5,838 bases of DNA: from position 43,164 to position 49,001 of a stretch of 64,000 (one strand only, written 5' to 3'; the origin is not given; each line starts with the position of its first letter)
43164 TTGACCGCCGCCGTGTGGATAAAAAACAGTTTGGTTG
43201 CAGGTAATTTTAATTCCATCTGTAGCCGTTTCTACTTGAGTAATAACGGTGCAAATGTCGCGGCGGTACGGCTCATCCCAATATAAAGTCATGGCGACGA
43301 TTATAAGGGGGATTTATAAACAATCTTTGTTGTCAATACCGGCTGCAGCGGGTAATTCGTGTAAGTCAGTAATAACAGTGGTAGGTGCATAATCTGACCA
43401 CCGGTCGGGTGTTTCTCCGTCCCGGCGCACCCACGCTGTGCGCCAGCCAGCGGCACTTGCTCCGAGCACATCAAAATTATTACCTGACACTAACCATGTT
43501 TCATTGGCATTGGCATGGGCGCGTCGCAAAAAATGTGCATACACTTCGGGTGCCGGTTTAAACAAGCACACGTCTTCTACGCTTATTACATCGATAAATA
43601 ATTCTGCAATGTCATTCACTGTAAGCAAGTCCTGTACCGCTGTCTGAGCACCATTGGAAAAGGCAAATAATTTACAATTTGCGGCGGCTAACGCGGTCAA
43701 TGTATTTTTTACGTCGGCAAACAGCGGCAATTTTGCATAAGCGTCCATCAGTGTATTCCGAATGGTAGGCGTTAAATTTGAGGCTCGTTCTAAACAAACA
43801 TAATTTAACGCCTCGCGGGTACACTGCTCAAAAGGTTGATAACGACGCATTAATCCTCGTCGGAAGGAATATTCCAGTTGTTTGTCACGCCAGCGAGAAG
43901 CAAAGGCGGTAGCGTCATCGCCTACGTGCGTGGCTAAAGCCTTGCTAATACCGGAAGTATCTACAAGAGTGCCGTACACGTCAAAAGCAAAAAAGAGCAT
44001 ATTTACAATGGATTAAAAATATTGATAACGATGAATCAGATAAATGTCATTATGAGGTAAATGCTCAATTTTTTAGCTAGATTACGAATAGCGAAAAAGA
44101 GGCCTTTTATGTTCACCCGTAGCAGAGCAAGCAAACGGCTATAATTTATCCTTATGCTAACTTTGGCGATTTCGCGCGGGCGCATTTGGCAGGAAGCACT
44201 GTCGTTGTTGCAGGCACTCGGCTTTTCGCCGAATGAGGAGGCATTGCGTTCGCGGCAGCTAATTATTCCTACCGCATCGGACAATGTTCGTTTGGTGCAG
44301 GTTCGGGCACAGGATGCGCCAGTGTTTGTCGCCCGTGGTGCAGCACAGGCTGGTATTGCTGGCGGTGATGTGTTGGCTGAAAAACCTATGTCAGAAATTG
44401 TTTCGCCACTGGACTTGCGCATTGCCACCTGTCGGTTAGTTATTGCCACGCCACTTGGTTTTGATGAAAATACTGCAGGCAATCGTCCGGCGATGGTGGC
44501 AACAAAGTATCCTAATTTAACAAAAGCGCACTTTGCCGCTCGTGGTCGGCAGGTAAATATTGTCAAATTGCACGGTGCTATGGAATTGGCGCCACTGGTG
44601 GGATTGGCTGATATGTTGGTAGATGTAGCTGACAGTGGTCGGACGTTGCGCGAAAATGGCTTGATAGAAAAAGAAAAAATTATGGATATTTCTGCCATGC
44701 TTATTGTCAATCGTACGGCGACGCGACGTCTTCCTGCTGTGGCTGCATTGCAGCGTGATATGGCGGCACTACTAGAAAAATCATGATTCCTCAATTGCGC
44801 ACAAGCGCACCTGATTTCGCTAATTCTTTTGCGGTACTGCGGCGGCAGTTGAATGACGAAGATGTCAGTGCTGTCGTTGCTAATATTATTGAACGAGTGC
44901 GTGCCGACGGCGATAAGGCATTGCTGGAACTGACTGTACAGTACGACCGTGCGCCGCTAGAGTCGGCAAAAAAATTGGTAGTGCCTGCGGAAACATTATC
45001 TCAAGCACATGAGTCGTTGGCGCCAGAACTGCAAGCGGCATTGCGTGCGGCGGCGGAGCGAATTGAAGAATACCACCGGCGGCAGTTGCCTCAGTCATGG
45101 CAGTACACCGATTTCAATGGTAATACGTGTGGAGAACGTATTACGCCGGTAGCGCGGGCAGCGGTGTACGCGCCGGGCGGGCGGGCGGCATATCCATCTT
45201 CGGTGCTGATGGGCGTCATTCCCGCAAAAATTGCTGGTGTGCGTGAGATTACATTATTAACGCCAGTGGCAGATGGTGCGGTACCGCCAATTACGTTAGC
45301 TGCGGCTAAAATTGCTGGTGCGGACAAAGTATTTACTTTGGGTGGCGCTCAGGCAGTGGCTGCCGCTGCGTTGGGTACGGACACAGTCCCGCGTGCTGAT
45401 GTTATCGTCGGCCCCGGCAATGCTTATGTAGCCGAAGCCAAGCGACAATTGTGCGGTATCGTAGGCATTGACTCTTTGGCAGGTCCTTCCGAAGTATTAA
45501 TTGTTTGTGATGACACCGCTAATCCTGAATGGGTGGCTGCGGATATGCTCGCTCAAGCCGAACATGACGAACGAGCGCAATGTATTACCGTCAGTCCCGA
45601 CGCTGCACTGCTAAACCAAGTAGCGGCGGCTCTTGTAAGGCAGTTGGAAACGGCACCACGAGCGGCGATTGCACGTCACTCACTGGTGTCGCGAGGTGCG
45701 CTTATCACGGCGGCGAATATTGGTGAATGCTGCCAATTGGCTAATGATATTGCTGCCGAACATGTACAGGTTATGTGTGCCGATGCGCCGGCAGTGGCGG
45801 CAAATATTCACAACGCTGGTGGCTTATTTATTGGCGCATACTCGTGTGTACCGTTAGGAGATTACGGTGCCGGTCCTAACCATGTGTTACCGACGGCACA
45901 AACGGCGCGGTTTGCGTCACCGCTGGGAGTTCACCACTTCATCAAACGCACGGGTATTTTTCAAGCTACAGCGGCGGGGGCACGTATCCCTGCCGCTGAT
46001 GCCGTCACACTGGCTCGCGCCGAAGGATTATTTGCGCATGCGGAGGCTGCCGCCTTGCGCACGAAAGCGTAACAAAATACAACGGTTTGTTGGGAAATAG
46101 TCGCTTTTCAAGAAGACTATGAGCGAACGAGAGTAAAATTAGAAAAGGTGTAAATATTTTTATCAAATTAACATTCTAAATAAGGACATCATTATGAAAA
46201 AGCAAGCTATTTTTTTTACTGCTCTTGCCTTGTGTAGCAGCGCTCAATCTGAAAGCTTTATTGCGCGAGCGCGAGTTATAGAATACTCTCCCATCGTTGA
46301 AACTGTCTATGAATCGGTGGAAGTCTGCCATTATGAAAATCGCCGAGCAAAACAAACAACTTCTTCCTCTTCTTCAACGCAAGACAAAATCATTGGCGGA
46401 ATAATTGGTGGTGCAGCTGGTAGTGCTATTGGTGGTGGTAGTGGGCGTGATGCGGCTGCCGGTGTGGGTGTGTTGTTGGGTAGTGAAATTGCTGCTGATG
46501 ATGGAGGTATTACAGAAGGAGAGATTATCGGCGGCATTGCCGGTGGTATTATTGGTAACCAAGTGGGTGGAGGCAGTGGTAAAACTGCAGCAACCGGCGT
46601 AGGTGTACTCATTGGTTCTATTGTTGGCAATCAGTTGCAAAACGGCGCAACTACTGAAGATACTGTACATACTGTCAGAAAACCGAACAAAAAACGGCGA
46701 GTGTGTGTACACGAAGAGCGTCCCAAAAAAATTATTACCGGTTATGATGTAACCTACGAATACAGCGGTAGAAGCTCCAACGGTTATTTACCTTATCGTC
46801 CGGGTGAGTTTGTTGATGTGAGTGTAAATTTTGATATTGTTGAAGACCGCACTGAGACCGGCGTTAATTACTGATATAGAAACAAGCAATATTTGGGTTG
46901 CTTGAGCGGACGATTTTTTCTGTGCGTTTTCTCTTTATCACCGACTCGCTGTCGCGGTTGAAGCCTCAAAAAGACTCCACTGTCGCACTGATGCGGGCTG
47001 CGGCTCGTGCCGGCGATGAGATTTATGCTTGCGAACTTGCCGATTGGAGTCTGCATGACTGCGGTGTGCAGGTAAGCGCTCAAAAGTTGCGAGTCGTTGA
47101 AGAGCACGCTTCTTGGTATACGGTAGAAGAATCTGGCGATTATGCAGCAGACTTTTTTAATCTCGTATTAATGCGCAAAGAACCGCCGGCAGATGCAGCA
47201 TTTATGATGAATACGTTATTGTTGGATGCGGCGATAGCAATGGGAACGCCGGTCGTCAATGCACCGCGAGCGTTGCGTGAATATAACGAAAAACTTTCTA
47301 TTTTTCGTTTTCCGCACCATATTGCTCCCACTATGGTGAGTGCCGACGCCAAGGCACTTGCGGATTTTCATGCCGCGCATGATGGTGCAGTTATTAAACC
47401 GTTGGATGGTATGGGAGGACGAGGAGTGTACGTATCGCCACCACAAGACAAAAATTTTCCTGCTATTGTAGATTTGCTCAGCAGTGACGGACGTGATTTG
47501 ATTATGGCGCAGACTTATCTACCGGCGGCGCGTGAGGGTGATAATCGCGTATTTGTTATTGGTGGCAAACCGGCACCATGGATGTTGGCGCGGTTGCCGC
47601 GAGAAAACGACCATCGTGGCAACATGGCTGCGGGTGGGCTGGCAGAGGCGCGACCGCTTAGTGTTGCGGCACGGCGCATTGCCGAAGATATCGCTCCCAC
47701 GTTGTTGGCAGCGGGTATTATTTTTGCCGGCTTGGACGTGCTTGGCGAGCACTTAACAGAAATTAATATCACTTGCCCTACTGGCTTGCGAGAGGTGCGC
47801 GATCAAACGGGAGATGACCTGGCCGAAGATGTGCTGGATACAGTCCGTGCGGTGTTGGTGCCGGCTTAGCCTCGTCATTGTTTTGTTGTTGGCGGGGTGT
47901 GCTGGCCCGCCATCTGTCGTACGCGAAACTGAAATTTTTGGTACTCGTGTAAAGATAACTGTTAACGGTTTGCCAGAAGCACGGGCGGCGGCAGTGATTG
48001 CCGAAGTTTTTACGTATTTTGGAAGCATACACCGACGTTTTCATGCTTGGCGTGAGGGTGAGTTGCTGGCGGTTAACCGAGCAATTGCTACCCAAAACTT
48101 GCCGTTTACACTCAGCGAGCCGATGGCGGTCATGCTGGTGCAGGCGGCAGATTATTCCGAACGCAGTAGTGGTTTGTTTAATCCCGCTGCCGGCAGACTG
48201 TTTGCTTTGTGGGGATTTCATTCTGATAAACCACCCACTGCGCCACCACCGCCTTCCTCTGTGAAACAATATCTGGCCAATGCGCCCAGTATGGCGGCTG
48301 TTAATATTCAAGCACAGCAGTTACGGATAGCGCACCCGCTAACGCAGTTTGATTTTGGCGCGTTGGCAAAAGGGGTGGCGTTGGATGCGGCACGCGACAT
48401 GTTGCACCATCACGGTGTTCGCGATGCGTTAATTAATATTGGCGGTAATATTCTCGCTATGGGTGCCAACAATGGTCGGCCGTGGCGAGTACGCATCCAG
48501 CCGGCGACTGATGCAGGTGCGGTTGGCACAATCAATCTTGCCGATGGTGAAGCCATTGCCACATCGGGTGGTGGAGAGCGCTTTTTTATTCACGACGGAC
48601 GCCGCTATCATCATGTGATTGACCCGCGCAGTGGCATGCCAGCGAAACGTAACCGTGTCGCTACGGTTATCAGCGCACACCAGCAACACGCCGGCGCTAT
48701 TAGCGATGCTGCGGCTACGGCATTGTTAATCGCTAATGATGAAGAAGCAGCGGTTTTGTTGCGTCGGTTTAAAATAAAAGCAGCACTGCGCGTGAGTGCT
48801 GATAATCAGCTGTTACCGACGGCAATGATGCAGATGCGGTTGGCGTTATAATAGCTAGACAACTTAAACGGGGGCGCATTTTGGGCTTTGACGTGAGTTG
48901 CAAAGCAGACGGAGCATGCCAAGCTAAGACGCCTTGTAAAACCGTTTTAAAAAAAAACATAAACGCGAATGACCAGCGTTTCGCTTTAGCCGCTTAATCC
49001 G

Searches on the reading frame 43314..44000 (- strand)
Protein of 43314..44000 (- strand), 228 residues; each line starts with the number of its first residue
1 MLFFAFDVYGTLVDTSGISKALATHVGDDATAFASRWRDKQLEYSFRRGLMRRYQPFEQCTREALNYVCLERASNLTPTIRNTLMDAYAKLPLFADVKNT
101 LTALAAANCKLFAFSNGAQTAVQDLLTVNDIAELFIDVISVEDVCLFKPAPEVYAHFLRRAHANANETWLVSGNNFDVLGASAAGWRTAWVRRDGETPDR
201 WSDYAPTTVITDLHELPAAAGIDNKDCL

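Call 48: search_protein_families(library=ncbifam, proteins=[window:43314-44000:-], max_evalue=0.00001)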
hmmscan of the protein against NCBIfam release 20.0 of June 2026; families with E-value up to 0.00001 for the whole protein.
window:43314-44000:- (228 aa): 14 families
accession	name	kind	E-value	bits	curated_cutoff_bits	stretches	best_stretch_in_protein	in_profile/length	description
TIGR01428.1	HAD_type_II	equivalog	2.4e-49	168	125.4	1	4-197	4-196/197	haloacid dehalogenase type II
TIGR01493.1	HAD-SF-IA-v2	subfamily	6.2e-21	75.3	39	1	5-183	3-160/161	HAD-IA family hydrolase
TIGR02253.1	CTE7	subfamily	1.5e-14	54.3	169.75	1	5-216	6-220/221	TIGR02253 family HAD-type hydrolase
NF009804.0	PRK13288.1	equivalog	3.5e-12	46.3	218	1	71-216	60-206/215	pyrophosphatase PpaX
NF009695.0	PRK13222.1-2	equivalog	2.7e-11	43.4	225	1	92-216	94-218/226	phosphoglycolate phosphatase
TIGR02254.1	YjjG_YfnB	equivalog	4.1e-11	42.8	159.9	1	99-216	104-219/223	YjjG family noncanonical pyrimidine nucleotidase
NF009697.0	PRK13222.1-4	equivalog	8.3e-11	41.6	327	1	5-191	11-193/232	phosphoglycolate phosphatase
TIGR01449.2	PGP_bact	equivalog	1.2e-09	38.1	180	1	92-218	85-211/213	phosphoglycolate phosphatase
NF006976.0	PRK09449.1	equivalog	6.2e-09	35.7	183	1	79-217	81-219/225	pyrimidine 5'-nucleotidase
NF009694.0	PRK13222.1-1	equivalog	2.7e-08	33.5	415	1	93-188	112-207/252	phosphoglycolate phosphatase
TIGR02252.1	DREG-2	subfamily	1e-07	31.9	155.2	1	8-190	21-203/203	HAD hydrolase, REG-2-like, family IA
NF052576.1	PymNtasePynAStpc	equivalog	1.8e-06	27.7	350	1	94-216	101-223/229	pyrimidine 5'-nucleotidase PynA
TIGR01993.1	Pyr-5-nucltdase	equivalog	1.9e-06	27.8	142.9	1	96-189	88-181/183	pyrimidine 5'-nucleotidase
TIGR01454.1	AHBA_synth_RP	hypoth_equivalog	9.4e-06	25.4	246.65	0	90-189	73-172/205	AHBA synthesis associated protein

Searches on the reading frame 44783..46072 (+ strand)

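Call 48: search_protein_families(library=ncbifam, proteins=[window:44783-46072:+], max_evalue=0.00001)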
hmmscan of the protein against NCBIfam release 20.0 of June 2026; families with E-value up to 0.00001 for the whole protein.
window:44783-46072:+ (429 aa): 2 families
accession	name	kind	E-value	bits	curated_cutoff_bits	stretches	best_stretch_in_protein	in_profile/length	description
TIGR00069.1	hisD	equivalog_domain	1.3e-146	488.9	243.8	1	32-426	1-393/393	histidinol dehydrogenase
NF010343.0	PRK13770.1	equivalog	6.9e-102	341.3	647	1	11-427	6-415/416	histidinol dehydrogenase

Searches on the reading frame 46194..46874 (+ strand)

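Call 48: search_protein_families(library=ncbifam, proteins=[window:46194-46874:+], max_evalue=0.00001)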
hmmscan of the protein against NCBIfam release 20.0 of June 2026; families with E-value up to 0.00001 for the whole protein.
window:46194-46874:+ (226 aa): 1 family
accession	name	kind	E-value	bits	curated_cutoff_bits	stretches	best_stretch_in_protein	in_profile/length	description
NF008437.0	PRK11280.1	equivalog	1.9e-30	106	99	2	108-217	72-175/179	hypothetical protein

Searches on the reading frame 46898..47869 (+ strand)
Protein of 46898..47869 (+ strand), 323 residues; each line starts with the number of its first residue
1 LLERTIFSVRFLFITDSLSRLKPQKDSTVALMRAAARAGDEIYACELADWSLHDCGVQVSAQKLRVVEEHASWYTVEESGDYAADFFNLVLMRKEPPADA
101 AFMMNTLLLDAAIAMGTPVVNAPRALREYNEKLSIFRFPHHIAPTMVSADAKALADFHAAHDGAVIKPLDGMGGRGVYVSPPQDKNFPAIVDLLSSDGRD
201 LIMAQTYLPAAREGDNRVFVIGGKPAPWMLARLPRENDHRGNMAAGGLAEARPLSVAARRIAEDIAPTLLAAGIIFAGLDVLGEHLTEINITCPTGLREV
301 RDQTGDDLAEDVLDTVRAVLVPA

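Call 48: search_protein_families(library=ncbifam, proteins=[window:46898-47869:+], max_evalue=0.00001)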
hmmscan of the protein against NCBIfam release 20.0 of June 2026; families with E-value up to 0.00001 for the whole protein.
window:46898-47869:+ (323 aa): 6 families
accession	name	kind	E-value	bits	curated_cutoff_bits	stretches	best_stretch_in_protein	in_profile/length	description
NF003573.0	PRK05246.1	equivalog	5.9e-99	330.8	272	1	9-318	2-311/316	glutathione synthase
TIGR01380.1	glut_syn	equivalog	1.3e-93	313.5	299.05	1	10-317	2-309/312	glutathione synthase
NF009110.0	PRK12458.1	subfamily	2.8e-49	168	408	1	10-315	2-326/349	glutathione synthetase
TIGR00768.1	rimK_fam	subfamily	1.3e-11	44.4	143.4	1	65-315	28-275/276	RimK family alpha-L-glutamate ligase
NF040720.1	MptN_Meth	equivalog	8.8e-11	41.4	350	1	108-315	78-289/291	tetrahydromethanopterin:alpha-L-glutamate ligase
NF007764.0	PRK10446.1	equivalog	7.1e-06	25.5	331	0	165-314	139-284/300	30S ribosomal protein S6--L-glutamate ligase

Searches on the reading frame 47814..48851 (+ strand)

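Call 48: search_protein_families(library=ncbifam, proteins=[window:47814-48851:+], max_evalue=0.00001)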
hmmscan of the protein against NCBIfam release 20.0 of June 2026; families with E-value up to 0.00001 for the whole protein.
window:47814-48851:+ (345 aa): 1 family
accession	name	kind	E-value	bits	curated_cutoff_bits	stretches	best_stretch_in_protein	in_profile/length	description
NF007774.0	PRK10461.1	equivalog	1.4e-30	106.3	498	1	20-325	11-326/351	FAD:protein FMN transferase ApbE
